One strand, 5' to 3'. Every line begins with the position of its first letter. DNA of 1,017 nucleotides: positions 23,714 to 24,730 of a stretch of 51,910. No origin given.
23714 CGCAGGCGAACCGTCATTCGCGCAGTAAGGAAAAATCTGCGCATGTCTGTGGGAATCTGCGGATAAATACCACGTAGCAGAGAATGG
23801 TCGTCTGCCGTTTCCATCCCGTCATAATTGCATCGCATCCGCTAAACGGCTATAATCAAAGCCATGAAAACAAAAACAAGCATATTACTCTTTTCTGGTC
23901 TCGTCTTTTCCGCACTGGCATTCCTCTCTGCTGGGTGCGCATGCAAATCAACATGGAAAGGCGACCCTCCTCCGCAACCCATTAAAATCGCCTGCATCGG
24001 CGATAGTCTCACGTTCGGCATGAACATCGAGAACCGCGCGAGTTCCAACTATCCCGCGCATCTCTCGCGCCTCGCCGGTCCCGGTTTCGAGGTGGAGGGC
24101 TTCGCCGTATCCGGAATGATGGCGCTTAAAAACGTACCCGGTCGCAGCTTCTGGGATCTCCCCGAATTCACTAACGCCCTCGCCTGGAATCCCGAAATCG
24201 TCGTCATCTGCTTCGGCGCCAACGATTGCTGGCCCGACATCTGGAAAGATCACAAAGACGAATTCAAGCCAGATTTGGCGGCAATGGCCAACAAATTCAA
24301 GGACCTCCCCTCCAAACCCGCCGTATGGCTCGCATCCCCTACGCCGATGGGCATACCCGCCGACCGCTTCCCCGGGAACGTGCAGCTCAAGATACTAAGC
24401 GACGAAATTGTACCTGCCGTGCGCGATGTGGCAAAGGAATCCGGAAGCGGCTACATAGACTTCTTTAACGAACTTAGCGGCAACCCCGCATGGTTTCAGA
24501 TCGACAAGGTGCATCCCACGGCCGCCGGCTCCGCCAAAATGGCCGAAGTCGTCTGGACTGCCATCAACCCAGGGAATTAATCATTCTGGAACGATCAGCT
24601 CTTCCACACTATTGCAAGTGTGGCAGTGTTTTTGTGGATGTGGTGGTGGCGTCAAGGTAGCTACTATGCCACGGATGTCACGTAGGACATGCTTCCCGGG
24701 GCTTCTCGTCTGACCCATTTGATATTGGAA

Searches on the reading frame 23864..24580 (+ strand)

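Call 43: search_protein_families(library=pfam, proteins=[window:23864-24580:+], max_evalue=0.00001)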
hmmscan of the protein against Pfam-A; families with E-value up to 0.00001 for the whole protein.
window:23864-24580:+ (238 aa): 2 families
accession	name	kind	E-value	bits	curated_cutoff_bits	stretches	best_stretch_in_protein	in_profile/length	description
PF13472.12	Lipase_GDSL_2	-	1.2e-20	75.2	32.9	1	44-224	1-177/178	GDSL-like Lipase/Acylhydrolase family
PF00657.28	Lipase_GDSL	-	1.2e-11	45.5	23.6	1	42-229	1-207/208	GDSL-like Lipase/Acylhydrolase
